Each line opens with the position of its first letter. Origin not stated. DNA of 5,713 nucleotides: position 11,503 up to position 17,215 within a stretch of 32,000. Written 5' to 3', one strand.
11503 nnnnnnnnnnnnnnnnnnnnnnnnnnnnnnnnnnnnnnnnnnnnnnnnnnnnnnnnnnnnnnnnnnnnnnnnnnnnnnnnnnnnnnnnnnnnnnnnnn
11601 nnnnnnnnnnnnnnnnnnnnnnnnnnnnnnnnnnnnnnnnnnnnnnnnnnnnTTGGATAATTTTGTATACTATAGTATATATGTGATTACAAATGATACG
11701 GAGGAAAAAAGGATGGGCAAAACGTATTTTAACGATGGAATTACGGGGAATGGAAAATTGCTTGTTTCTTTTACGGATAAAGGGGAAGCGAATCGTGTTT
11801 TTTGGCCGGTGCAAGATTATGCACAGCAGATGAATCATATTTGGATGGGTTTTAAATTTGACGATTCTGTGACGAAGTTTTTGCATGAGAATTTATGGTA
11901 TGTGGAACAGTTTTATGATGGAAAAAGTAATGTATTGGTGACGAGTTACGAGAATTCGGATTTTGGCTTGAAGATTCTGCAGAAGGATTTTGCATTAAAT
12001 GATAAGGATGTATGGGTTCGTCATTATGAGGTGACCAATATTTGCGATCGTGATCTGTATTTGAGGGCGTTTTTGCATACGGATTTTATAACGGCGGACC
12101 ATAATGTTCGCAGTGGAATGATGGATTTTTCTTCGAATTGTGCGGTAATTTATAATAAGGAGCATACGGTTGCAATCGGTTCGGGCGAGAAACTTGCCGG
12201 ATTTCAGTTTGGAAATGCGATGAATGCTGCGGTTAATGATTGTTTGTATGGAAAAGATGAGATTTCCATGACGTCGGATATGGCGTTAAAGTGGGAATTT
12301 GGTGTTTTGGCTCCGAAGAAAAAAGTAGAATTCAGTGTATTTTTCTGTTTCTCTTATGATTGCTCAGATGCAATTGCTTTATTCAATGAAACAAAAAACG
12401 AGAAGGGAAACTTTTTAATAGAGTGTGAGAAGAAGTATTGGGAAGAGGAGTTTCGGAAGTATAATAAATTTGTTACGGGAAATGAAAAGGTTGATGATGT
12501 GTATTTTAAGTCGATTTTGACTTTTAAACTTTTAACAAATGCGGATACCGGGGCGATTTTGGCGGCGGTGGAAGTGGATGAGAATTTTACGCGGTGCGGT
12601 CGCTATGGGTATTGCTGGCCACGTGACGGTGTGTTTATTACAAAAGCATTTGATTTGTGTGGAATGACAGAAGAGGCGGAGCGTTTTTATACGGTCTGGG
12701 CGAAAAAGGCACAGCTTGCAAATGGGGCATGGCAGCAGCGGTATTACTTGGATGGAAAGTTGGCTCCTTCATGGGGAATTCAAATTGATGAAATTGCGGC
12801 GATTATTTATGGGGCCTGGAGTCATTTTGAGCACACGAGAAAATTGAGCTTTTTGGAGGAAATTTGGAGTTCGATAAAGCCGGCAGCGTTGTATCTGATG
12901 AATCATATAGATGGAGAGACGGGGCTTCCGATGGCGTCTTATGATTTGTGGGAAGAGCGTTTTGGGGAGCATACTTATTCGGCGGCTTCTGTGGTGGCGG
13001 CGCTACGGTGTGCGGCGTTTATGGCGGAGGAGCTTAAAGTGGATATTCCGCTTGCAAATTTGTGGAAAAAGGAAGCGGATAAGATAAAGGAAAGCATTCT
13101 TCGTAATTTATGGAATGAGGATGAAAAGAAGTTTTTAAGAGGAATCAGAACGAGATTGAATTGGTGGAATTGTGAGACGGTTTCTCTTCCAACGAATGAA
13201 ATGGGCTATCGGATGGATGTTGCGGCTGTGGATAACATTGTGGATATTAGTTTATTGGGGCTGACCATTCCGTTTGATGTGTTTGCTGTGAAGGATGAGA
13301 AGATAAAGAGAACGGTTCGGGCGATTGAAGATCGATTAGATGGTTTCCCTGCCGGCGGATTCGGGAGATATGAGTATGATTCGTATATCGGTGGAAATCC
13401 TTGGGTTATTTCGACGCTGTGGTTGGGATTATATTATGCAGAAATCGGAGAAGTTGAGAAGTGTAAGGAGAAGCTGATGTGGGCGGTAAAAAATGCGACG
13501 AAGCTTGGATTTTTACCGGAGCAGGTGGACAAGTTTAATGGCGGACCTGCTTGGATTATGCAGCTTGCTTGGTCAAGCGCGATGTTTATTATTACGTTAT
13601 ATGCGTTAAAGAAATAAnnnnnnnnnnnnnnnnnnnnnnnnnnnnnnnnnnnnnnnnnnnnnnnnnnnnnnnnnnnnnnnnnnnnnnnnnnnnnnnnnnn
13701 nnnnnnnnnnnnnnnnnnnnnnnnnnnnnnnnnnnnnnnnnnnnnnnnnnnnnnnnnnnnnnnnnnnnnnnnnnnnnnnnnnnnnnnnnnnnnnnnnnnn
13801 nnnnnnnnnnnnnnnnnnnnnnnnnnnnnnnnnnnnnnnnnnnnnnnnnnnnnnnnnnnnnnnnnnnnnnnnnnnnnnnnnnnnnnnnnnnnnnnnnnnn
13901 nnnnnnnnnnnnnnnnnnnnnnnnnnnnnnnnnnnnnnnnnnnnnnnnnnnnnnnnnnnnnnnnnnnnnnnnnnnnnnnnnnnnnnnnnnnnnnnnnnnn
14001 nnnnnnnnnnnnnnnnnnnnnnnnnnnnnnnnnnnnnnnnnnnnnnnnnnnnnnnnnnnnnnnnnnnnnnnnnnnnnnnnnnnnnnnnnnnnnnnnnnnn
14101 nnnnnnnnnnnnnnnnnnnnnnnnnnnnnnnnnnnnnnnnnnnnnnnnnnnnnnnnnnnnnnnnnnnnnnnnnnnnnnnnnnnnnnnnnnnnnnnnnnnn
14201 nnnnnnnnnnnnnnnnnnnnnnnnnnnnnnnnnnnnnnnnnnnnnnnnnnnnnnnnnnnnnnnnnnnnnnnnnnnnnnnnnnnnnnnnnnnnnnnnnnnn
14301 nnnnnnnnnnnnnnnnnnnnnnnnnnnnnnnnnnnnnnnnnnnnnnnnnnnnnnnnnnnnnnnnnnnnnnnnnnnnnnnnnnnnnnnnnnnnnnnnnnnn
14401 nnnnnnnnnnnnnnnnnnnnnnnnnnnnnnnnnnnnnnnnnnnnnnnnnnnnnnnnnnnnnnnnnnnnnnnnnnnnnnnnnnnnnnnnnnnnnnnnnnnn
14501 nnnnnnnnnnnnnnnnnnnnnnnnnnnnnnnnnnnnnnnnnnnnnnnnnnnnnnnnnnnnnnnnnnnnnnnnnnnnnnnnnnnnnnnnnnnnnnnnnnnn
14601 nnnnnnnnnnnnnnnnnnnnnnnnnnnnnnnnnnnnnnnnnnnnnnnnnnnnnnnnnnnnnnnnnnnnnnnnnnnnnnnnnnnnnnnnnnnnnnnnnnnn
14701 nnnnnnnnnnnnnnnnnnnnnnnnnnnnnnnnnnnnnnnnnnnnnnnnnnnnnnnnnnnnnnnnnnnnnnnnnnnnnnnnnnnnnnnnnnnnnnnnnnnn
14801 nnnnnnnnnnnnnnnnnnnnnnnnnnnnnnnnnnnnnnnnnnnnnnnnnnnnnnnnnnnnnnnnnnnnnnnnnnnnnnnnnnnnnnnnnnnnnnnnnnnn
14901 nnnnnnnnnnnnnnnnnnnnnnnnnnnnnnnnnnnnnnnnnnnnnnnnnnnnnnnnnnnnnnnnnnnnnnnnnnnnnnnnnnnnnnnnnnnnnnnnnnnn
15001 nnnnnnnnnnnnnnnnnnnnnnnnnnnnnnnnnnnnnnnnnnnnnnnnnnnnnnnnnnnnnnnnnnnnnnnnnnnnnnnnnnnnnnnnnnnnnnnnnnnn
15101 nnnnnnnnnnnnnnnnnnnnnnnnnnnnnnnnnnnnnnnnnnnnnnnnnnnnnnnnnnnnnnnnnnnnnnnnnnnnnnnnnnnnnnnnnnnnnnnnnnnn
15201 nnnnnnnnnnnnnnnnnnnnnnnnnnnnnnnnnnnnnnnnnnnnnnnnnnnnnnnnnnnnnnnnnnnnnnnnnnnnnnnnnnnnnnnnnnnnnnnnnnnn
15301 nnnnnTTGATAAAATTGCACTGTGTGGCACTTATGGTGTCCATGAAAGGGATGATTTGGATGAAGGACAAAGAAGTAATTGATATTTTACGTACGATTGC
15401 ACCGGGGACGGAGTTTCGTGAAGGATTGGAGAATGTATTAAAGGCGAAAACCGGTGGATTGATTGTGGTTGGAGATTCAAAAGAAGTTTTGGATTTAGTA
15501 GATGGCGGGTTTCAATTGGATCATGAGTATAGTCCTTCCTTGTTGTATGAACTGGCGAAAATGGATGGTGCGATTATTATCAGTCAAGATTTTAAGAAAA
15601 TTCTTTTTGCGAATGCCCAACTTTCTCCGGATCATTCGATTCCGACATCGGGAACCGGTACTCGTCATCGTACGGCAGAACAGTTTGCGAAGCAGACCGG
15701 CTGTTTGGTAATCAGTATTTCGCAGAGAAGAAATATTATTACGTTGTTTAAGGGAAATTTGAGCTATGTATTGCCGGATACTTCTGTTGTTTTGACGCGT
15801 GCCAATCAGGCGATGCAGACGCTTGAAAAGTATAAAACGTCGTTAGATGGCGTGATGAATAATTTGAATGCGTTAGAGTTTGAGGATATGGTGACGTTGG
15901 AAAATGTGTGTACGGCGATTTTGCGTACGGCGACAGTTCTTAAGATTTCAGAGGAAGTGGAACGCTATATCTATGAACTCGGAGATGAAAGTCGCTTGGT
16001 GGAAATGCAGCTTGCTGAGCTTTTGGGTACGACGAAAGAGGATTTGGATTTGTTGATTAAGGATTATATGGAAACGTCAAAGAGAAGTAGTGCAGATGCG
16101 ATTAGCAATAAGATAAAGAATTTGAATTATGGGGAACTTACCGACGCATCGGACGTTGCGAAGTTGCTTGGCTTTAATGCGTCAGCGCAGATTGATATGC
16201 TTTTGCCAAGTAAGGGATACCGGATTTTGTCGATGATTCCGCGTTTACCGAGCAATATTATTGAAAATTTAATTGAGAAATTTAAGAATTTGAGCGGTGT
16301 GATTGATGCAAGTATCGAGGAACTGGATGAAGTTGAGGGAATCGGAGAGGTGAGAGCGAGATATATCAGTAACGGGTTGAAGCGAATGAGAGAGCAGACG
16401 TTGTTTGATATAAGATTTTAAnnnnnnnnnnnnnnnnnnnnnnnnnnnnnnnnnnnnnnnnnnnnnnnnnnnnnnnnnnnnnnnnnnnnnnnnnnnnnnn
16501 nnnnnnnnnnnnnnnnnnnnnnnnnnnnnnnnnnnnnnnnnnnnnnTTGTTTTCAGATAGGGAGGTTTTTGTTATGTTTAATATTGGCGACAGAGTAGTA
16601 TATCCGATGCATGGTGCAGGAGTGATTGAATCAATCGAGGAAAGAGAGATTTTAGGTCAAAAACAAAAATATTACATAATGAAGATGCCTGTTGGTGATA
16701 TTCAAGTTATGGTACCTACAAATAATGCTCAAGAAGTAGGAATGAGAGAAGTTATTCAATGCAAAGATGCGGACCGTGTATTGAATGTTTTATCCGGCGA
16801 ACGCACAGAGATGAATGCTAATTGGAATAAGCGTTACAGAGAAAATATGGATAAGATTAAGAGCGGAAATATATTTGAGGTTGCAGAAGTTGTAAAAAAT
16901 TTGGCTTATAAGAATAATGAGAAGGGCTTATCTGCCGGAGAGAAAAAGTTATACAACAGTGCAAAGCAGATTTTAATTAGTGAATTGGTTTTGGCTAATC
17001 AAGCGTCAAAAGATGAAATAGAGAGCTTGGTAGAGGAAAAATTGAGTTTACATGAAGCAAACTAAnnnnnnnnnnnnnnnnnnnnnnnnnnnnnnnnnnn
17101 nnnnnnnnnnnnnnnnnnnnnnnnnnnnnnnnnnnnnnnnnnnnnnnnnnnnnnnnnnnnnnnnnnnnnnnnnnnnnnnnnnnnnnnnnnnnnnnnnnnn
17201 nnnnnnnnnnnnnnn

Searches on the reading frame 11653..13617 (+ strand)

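Call 16: search_protein_families(library=ncbifam, proteins=[window:11653-13617:+])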
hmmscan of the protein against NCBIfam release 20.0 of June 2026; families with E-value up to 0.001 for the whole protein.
window:11653-13617:+ (654 aa): 4 families
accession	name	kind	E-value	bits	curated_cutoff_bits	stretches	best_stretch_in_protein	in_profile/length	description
TIGR01577.1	oligosac_amyl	hypoth_equivalog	5.1e-145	484.5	820.7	1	36-654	1-615/616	oligosaccharide amylase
TIGR01535.1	glucan_glucosid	equivalog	2.2e-24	85.9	741.9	1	260-578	231-549/662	glucan 1,4-alpha-glucosidase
NF041084.1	trehalase_H1_Arch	equivalog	9.1e-19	67.5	820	2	528-629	448-547/570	alpha,alpha-trehalase TreH1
NF041085.1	trehalase_H2_Arch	equivalog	3.3e-14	52.2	1000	2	376-496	334-448/579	alpha,alpha-trehalase TreH2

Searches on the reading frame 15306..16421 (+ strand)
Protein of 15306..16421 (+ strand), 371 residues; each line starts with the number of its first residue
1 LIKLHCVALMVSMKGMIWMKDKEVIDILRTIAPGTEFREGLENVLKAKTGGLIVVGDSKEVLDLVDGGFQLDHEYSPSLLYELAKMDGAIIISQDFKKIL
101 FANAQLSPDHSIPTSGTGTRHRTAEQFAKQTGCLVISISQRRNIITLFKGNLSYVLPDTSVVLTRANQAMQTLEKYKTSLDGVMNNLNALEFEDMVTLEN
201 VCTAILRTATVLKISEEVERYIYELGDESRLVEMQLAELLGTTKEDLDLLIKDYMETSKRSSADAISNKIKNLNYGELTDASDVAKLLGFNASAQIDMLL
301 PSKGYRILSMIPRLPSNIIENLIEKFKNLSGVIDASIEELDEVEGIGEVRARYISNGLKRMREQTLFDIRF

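Call 16: search_protein_families(library=ncbifam, proteins=[window:15306-16421:+])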
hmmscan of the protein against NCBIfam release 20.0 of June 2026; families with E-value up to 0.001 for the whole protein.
window:15306-16421:+ (371 aa): 6 families
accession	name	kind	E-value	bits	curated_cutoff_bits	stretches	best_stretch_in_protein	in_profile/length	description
NF010009.0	PRK13482.1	equivalog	6.1e-145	482.9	201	1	19-368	4-354/357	DNA integrity scanning diadenylate cyclase DisA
TIGR00159.1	TIGR00159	equivalog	1.4e-07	31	188.8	1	40-156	117-237/254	diadenylate cyclase CdaA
NF010337.0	PRK13766.1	equivalog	8.9e-07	27.4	610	1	303-356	720-773/781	Hef nuclease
NF038328.1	c-di-AMP_CdaS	exception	1.2e-06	28.2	225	1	39-145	69-179/191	sporulation-specific diadenylate cyclase CdaS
NF041371.1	Diadnylcyc_Halo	equivalog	2.3e-05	23.9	430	1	79-150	186-258/270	diadenylate cyclase DacZ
NF038327.1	c-di-AMP_CdaM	exception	0.00075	19.1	225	0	39-151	55-173/196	diadenylate cyclase CdaM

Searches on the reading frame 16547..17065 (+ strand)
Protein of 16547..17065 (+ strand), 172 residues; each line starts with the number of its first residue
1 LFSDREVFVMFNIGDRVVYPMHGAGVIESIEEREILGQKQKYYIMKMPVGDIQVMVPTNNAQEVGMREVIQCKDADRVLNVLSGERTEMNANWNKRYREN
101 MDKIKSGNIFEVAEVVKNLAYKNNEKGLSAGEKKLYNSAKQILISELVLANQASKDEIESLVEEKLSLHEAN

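Call 17: search_protein_families(library=pfam, proteins=[window:16547-17065:+])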
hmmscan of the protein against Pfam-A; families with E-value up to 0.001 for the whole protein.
window:16547-17065:+ (172 aa): 2 families
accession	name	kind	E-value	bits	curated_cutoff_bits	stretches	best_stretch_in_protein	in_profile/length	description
PF21095.3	CarD_C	-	2.7e-35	120.6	23.1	1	77-163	1-87/87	CarD, C-terminal domain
PF02559.22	CarD_TRCF_RID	-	7.8e-17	61.5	23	1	11-70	1-57/57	CarD-like/TRCF RID domain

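Call 20: find_encoding_contigs(protein=window:16547-17065:+, flank=10000, max_places=10)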
Protein window:16547-17065:+ (172 aa): no gene with exactly this product is on record in the collection.
